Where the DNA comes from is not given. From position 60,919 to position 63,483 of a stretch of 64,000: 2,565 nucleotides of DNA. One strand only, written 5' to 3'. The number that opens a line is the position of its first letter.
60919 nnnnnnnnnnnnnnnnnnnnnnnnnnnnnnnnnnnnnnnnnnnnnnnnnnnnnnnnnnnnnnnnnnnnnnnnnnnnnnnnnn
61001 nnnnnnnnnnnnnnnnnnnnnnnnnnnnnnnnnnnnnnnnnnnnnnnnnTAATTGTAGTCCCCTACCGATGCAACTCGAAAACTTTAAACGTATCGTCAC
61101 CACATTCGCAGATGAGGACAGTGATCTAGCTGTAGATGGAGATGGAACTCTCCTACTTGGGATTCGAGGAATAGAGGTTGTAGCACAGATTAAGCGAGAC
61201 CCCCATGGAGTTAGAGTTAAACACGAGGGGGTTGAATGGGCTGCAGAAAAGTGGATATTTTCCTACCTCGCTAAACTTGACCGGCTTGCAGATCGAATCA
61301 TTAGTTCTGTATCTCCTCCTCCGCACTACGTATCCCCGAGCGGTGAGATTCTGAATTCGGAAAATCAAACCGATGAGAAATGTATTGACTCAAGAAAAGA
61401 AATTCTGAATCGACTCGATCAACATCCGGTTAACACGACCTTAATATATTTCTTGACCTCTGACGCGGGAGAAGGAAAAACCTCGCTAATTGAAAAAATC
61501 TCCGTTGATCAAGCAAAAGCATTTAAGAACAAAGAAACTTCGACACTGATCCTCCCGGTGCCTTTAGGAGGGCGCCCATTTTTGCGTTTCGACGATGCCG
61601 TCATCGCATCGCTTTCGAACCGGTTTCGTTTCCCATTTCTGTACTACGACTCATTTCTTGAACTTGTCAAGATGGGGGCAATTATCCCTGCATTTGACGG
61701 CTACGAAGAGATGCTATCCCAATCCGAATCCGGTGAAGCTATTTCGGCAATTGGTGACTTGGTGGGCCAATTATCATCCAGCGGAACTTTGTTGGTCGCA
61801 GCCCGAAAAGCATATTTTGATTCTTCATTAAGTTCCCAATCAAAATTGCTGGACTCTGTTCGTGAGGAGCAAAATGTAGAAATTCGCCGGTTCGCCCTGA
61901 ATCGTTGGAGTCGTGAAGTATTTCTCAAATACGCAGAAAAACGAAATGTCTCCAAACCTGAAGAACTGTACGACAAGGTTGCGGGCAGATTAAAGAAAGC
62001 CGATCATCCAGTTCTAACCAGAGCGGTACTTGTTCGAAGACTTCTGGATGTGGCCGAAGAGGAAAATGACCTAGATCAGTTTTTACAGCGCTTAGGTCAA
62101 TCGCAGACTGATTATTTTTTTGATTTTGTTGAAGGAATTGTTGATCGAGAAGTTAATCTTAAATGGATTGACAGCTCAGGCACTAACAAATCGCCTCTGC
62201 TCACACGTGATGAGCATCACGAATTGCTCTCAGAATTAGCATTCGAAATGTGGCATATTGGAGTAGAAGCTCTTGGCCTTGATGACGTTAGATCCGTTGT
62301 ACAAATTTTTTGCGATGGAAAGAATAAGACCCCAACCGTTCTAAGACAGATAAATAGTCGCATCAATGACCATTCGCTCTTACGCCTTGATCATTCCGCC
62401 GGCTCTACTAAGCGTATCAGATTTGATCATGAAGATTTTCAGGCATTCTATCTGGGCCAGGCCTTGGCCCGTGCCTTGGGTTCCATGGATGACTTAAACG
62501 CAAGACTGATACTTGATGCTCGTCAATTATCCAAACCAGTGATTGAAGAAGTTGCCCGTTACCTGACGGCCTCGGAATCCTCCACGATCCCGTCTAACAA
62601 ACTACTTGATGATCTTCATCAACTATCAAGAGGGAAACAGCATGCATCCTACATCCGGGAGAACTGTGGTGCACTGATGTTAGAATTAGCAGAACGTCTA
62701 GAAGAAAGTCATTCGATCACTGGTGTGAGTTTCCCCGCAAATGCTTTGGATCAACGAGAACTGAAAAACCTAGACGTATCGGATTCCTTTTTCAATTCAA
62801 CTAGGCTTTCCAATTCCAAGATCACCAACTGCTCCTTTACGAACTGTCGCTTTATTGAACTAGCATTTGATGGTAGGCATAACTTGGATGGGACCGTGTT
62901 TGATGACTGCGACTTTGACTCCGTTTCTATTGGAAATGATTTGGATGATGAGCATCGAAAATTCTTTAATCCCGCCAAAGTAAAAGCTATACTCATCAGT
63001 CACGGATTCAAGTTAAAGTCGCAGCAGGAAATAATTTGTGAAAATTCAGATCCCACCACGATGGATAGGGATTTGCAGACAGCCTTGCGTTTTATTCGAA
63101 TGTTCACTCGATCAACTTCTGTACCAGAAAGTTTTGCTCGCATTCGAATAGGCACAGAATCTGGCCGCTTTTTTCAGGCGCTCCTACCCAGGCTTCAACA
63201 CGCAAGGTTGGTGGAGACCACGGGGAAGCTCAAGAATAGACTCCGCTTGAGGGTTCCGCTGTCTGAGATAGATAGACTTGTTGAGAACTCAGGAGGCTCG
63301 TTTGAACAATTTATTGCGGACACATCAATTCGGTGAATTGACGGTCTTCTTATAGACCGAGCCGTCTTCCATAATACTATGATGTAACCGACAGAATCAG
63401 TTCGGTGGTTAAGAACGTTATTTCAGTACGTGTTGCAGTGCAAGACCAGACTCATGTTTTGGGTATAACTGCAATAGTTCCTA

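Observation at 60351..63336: AT-rich two-gene cassette, NYN/PIN-like nuclease plus NACHT NTPase with pentapeptide repeats: candidate undescribed STAND-type defence system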

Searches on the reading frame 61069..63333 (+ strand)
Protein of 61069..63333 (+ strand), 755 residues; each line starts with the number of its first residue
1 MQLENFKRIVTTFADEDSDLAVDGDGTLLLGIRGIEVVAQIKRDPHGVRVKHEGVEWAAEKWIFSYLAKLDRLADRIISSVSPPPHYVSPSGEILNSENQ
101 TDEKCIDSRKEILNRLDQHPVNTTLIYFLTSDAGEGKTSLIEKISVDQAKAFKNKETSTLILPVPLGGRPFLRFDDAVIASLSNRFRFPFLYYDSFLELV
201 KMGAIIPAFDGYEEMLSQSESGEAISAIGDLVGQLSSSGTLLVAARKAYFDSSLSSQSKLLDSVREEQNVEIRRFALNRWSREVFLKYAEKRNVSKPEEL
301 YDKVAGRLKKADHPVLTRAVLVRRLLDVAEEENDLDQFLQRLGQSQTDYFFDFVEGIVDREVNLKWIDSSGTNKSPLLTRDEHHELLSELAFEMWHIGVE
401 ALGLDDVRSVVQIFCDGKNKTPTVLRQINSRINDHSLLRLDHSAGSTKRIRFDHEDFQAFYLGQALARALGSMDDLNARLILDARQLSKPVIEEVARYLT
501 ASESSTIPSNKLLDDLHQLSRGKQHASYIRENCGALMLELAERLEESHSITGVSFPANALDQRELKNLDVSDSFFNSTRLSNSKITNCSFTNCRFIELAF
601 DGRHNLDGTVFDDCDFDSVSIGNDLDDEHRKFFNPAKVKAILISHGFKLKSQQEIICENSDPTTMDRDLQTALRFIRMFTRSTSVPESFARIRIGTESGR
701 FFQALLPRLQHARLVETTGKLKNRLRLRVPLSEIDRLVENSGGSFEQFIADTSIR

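Call 3: search_protein_families(library=pfam, proteins=[window:61069-63333:+], max_evalue=1)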
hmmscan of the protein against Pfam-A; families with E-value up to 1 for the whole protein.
window:61069-63333:+ (755 aa): 5 families
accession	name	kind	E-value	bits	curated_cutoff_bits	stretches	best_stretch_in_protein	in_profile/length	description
PF13599.13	Pentapeptide_4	-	0.00053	20.4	38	1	575-620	23-67/78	Pentapeptide repeat region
PF00805.28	Pentapeptide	-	0.038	14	20.2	1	569-595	12-38/40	Pentapeptide repeats (8 copies)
PF13576.12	Pentapeptide_3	-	0.041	14.5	27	1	575-618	1-46/48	Pentapeptide repeats (9 copies)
PF20920.2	DAXX_hist_bd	-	0.15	12.4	27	0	264-328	2-67/84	Death domain-associated protein 6, histone binding domain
PF23894.2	LD_SV2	-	0.17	12.7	29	1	562-618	34-89/92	SV2A/B/C luminal domain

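Call 4: search_protein_families(library=padloc, proteins=[window:61069-63333:+], max_evalue=1)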
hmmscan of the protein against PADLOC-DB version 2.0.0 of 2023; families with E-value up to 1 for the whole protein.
window:61069-63333:+ (755 aa): 0 families

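Call 5: search_protein_families(library=ncbifam, proteins=[window:61069-63333:+], max_evalue=1)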
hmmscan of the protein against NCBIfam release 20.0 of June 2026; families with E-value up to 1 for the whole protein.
window:61069-63333:+ (755 aa): 7 families
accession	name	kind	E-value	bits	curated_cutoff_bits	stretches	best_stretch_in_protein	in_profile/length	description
NF051894.1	anti_phage_HalA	equivalog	0.00089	18.6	250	1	567-611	91-136/338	anti-phage Hailong system effector protein HalA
NF011904.1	PRK15377.1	subfamily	0.0032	15.9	500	1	551-652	32-128/606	type III secretion system effector HECT-type E3 ubiquitin transferase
NF052446.1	SCO5555_fam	equivalog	0.038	13.9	40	1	297-329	3-42/65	SCO5555 family protein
NF033086.2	penta_rpt_Qnr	equivalog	0.054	13.2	240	1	575-616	2-42/211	Qnr family pentapeptide repeat protein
NF000421.1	penta_rpt_QnrVC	exception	0.087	12.7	460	1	569-616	2-48/218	QnrVC family quinolone resistance pentapeptide repeat protein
NF053869.1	DS1_2_antiphage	equivalog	0.11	11.6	315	1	51-158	21-130/337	anti-phage protein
NF009387.0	PRK12746.1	equivalog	0.2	11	363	1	719-749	76-106/254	SDR family oxidoreductase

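Call 6: find_homologous_proteins(query=window:61069-63333:+)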
Query window:61069-63333:+ (755 aa): 1182 proteins with E <= 0.001 among 8000 candidates; the best 120 are listed.
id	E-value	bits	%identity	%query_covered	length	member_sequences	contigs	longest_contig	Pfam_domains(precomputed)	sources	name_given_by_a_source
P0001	0.0e+0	1680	100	100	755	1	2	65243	-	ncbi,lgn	-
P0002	0.0e+0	1468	88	100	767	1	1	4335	-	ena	-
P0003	0.0e+0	1399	84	100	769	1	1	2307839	-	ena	-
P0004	0.0e+0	1382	83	99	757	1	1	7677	-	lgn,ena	-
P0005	0.0e+0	1344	81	100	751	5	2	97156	-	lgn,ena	-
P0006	0.0e+0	1338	80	100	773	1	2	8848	-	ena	-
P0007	0.0e+0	1290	79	100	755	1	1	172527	-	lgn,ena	-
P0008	0.0e+0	1266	76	100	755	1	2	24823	-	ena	-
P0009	0.0e+0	1240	75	100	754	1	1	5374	-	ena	-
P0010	0.0e+0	1237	75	100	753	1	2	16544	-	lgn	-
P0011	0.0e+0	1234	74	100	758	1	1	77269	-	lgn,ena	-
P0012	0.0e+0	1205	73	100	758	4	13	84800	-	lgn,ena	-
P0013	0.0e+0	1198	72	100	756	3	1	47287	-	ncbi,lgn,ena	-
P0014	0.0e+0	1187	72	100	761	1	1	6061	-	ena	-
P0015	0.0e+0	1185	72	100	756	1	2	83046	-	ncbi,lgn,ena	-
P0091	8.9e-179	614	42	99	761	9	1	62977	-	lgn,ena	-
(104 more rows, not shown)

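Call 10: search_solved_structures(query=A1, max_evalue=10, show_alignments=2)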
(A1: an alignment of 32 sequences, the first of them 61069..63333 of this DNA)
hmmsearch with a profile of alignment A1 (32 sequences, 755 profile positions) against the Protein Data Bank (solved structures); distinct sequences matched with E-value up to 10: 22.
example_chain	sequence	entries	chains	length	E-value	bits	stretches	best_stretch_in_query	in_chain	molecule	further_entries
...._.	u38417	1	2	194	0.00014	23.5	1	552-616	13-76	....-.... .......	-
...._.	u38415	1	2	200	0.00021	22.9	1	552-616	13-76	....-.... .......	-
2bm4_A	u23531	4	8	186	0.00041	22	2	533-601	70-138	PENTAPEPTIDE REPEAT FAMILY PROTEIN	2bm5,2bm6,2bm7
6es1_B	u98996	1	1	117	0.024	16.1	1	548-616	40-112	Synaptic vesicle glycoprotein 2C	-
4jra_C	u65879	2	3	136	0.03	15.8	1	549-616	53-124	Synaptic vesicle glycoprotein 2C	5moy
5jlv_C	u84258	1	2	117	0.038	15.4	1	549-616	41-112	Synaptic vesicle glycoprotein 2C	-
6zt4_A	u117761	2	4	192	0.046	15.2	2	551-622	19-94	Pentapeptide repeat protein MfpA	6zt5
2xtx_A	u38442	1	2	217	0.046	15.2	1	559-620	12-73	QNRB1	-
5h11_A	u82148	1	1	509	0.051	15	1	624-711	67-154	Uncharacterized protein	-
2xty_A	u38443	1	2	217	0.058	14.8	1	559-620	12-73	QNRB1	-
2xtw_A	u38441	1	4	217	0.066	14.6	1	559-620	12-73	QNRB1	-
9nyi_A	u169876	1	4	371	0.083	14.3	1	555-636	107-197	Structure of HalA in complex with oligodeoxyadenylate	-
3pss_A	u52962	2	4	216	0.095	14.1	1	573-613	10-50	Qnr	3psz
5jmc_B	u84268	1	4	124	0.16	13.4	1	547-616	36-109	Synaptic vesicle glycoprotein 2C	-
1z7q_C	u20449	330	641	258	0.26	12.7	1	608-657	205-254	Proteasome component Y13 | Proteasome subunit alpha type-3 | BJ4_G0021480.mRNA.1.CDS.1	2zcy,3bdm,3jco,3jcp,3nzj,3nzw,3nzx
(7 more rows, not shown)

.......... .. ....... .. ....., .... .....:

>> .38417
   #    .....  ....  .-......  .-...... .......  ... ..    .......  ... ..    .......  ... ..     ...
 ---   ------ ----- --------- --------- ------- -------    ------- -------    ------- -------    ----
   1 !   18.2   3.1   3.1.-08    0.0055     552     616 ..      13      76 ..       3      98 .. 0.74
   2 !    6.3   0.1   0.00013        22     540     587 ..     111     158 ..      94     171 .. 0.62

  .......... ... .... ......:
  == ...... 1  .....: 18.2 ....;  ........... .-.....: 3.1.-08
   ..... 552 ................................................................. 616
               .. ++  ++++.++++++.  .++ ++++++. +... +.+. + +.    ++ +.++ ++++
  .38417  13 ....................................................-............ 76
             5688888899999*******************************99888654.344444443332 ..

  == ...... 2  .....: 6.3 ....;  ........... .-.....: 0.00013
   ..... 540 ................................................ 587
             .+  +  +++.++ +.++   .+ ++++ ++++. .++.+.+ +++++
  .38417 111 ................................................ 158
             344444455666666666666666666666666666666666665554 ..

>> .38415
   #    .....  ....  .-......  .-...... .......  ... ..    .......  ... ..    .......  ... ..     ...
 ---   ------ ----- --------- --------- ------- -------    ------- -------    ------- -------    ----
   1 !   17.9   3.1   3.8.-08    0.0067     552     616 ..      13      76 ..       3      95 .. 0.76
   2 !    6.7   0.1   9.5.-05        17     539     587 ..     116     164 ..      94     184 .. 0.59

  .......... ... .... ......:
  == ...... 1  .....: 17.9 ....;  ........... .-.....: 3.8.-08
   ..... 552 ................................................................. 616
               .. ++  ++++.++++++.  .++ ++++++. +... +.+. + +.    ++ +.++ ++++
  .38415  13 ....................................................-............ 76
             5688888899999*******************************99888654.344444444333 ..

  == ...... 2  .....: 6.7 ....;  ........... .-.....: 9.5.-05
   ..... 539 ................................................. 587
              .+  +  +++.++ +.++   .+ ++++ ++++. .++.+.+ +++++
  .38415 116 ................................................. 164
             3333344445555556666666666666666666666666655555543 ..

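Call 14: find_related_loci(query=A1, collection=genome_contigs, flank=8000)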
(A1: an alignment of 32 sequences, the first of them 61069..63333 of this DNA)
Query A1 (755 aa) in genome_contigs; peptide patterns used: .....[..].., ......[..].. (x = any residue, [..] = any of these).
226 stretches matched a pattern; 152 encode a relative of the query (tblastn E <= 1e-3); the best 80 are kept; 80 distinct loci.
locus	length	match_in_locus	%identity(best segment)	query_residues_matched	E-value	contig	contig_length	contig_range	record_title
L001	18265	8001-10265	75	1-753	0e+0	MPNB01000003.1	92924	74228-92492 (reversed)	MAG: Rhodothermaceae bacterium bin80 NODE_404_length_92924_cov_19.896_ID_807, whole genome shotgun sequence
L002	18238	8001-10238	68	1-752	0e+0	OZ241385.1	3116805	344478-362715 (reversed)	MAG: Rhodothermales bacterium isolate ca287509-31ff-4378-acd2-cec91d6888d7 genome assembly, chromosome: 1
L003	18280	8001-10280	58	1-753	0e+0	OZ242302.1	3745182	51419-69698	MAG: Rhodothermales bacterium isolate 073f09b9-7bb2-4d87-bfd8-7931eea96a09 genome assembly, chromosome: 1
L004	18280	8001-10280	57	1-753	0e+0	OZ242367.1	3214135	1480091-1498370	MAG: Rhodothermales bacterium isolate 571183b6-2e0b-44cf-967d-8c50aa38ec23 genome assembly, chromosome: 1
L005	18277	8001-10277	70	1-753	0e+0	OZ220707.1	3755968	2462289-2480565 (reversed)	MAG: Rhodothermales bacterium isolate 73463979-71cf-475a-bf3e-fc0c682d52d1 genome assembly, chromosome: 1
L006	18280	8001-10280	54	1-753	0e+0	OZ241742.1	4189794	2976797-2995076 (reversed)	MAG: Rhodothermales bacterium isolate 6e813d85-8f61-4035-a4a2-b9e8d494f84d genome assembly, chromosome: 1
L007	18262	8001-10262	53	1-749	0e+0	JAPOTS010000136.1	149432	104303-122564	MAG: Bacteroidetes bacterium isolate CAR3_bin_6 NODE_23_length_149432_cov_159.824, whole genome shotgun sequence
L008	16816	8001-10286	55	1-755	0e+0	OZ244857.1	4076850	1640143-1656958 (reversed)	MAG: Rhodothermales bacterium isolate e2e955bd-55ea-4ae9-ac84-c634e8e550e8 genome assembly, chromosome: 1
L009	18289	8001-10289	55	1-754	0e+0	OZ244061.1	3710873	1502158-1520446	MAG: Rhodothermales bacterium isolate 21fda42b-fcae-4b59-93a0-87e05944a696 genome assembly, chromosome: 1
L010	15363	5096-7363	61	1-753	0e+0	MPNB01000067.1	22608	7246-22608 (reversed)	MAG: Rhodothermaceae bacterium bin80 NODE_3156_length_22608_cov_19.3963_ID_6311, whole genome shotgun sequence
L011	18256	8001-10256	44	1-749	0e+0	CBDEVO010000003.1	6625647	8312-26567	MAG: Vicinamibacterales bacterium isolate af2fa338-4f39-4c0d-83fa-ec8062318583 genome assembly, contig: contig_3, whole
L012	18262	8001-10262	43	1-749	0e+0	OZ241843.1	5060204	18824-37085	MAG: Vicinamibacterales bacterium isolate d728d8a6-ce75-4a6f-b799-faf650d2db42 genome assembly, chromosome: 1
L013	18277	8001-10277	44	1-749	0e+0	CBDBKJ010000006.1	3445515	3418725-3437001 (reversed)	MAG: Vicinamibacterales bacterium isolate 439a5d20-bfdb-4aba-b463-0bc3b0a73bd6 genome assembly, contig: contig_6, whole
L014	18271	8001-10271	43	1-752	0e+0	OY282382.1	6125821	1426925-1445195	MAG: uncultured Vicinamibacterales bacterium isolate e65da963-7c29-4b68-91ce-224fd25ea74c genome assembly, chromosome: 1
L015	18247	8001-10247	43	1-749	0e+0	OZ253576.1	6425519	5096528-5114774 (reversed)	MAG: Vicinamibacterales bacterium isolate 6a0cd737-ee79-44fe-98ec-e457d3034484 genome assembly, chromosome: 1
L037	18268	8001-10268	39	1-750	7e-152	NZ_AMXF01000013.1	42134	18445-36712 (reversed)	Thauera phenylacetica B4P Cont13, whole genome shotgun sequence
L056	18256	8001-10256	35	1-750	2e-143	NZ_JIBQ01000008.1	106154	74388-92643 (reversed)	Lonsdalea quercina subsp. quercina strain NCCB 100490 Contig8, whole genome shotgun sequence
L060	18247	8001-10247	37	1-749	5e-143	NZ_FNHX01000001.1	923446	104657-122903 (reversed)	Polaromonas sp. JS666 strain JS666 UNC47MFTsu3.1, whole genome shotgun sequence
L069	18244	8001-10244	37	1-751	4e-141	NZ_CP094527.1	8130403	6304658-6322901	Mucilaginibacter sp. SMC90 chromosome, complete genome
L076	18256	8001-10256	38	1-750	4e-155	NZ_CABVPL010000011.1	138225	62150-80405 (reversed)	Burkholderia latens isolate LMG 24064, whole genome shotgun sequence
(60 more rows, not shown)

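Call 19: list_cluster_members(proteins=[L056:8001-10265:+, L037:8001-10277:+, L060:8001-10268:+, L069:8001-10259:+, L076:8001-10271:+, L056:7285-7995:+, L037:7252-7986:+, L060:7263-7988:+, L069:7298-7996:+, L076:7242-7988:+])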
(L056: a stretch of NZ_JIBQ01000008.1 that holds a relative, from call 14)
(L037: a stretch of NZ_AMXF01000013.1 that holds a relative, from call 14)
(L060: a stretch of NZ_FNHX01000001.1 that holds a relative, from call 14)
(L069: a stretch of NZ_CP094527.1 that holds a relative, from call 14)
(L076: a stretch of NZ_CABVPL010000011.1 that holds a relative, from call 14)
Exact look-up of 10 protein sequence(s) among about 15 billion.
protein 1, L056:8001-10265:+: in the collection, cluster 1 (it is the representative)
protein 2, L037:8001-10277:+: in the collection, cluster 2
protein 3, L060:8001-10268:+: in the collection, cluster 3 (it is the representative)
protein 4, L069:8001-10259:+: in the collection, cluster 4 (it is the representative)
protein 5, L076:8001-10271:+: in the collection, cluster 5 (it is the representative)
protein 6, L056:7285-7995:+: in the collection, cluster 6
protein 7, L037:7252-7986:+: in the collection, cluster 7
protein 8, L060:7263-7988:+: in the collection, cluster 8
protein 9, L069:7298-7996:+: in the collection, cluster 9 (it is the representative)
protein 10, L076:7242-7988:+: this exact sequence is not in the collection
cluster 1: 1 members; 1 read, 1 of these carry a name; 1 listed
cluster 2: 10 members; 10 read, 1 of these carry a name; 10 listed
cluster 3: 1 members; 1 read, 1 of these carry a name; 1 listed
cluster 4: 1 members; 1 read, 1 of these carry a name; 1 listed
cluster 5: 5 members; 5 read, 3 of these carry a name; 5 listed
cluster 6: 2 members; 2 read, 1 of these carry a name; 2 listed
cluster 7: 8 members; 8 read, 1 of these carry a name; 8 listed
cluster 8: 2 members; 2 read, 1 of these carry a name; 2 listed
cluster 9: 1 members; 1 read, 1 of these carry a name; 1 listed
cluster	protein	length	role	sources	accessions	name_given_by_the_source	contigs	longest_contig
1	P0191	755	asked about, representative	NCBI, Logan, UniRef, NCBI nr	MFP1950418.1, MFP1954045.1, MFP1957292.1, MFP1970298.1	pentapeptide repeat-containing protein [Lonsdalea quercina] | pentapeptide repeat-containing protein n=1 Tax=Lonsdalea quercina TaxID=71657 ...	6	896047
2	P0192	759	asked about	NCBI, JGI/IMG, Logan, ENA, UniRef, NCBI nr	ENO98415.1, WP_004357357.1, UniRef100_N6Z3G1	hypothetical protein C667_03937 [Thauera phenylacetica B4P] | hypothetical protein | NACHT domain-containing protein n=1 Tax=Thauera phenylacetica B4P TaxID=1234382 ...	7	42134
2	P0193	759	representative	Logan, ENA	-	-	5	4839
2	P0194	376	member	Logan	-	-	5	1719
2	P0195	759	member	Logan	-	-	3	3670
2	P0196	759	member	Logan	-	-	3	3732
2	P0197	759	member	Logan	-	-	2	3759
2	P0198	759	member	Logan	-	-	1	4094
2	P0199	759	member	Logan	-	-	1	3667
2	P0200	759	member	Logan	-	-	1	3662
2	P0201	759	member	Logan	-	-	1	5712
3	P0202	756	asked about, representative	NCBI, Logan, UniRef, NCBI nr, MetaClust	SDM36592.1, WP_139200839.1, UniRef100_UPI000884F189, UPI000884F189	hypothetical protein [Polaromonas sp. JS666] | hypothetical protein n=1 Tax=Polaromonas sp. (strain JS666 / ATCC BAA-500) TaxID=296591 ... | status=active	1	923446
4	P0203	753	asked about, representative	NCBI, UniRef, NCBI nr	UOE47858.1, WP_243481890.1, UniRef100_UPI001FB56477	hypothetical protein MTO98_25950 [Mucilaginibacter sp. SMC90] | hypothetical protein n=1 Tax=Mucilaginibacter sp. SMC90 TaxID=2929803 RepID=UPI001FB56477 | hypothetical protein [Mucilaginibacter sp. SMC90]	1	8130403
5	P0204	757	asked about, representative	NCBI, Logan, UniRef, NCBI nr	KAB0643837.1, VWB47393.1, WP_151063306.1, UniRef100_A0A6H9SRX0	hypothetical protein [Burkholderia latens] | NACHT domain-containing protein n=1 Tax=Burkholderia latens TaxID=488446 ...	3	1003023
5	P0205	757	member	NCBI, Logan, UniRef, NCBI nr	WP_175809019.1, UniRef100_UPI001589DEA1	hypothetical protein [Burkholderia cenocepacia] | hypothetical protein n=1 Tax=Burkholderia cenocepacia TaxID=95486 RepID=UPI001589DEA1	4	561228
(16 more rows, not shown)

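Call 20: predict_structure(alignment_id=A1)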
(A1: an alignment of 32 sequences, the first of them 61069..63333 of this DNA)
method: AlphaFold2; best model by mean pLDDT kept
length: 755 residues; sequences in the alignment: 32
mean_pLDDT: 81.1   pTM: 0.62
mean pLDDT of the five models: 81.1, 80.5, 80.3, 78.3, 77.3
residues with pLDDT >= 90: 177; 70-90: 462; 50-70: 89; < 50: 27
segments of 3 or more residues with pLDDT < 50: 218-221, 252-260, 656-659
pLDDT, mean of each block of 10 residues (from residue 1): 87 79 83 83 88 91 92 90 82 74 81 84 86 76 94 92 75 74 78 89 91 58 63 85 75 47 60 80 86 85 81 74 76 68 58 77 83 81 94 84 89 92 90 86 66 82 93 90 84 88 69 90 81 93 86 89 91 90 91 91 87 90 63 81 84 50 74 79 72 81 89 78 74 79 84 76
secondary structure, 60 per line:
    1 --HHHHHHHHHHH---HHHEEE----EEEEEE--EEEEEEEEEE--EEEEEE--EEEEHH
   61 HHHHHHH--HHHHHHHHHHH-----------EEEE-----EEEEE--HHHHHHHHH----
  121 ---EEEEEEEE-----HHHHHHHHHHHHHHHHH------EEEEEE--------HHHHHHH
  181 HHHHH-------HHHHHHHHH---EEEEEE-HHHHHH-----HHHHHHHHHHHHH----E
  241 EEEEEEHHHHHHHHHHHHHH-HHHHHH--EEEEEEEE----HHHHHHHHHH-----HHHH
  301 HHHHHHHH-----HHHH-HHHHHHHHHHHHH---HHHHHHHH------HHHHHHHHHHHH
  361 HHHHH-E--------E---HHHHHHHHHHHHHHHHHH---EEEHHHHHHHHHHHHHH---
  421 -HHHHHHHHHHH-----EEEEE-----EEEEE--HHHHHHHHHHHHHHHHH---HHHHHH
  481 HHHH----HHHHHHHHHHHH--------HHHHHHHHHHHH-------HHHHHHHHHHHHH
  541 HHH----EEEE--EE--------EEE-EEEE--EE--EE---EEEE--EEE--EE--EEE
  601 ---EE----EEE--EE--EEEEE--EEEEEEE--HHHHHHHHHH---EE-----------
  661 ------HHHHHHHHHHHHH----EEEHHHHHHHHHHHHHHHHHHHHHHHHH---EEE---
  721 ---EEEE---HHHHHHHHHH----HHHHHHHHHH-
elements in order (helices of 4 or more, strands of 3 or more residues): H3-13 E20-22 E27-32 E35-44 E47-52 E55-58 H59-67 H70-80 E92-95 E101-105 H108-116 E124-131 H137-153 E160-165 H174-185 H193-201 E205-210 H212-217 H223-235 E240-246 H247-260 H262-267 E270-277 H282-291 H297-308 H314-317 H319-331 H335-342 H349-365 H380-397 E401-403 H404-417 H422-432 E438-442 E448-452 H455-471 H475-484 H489-500 H509-520 H528-543 E548-551 E564-566 E568-571 E583-586 E589-591 E598-600 E610-612 E619-623 E626-632 H635-644 H667-679 E684-686 H687-711 E715-717 E724-727 H731-740 H745-754
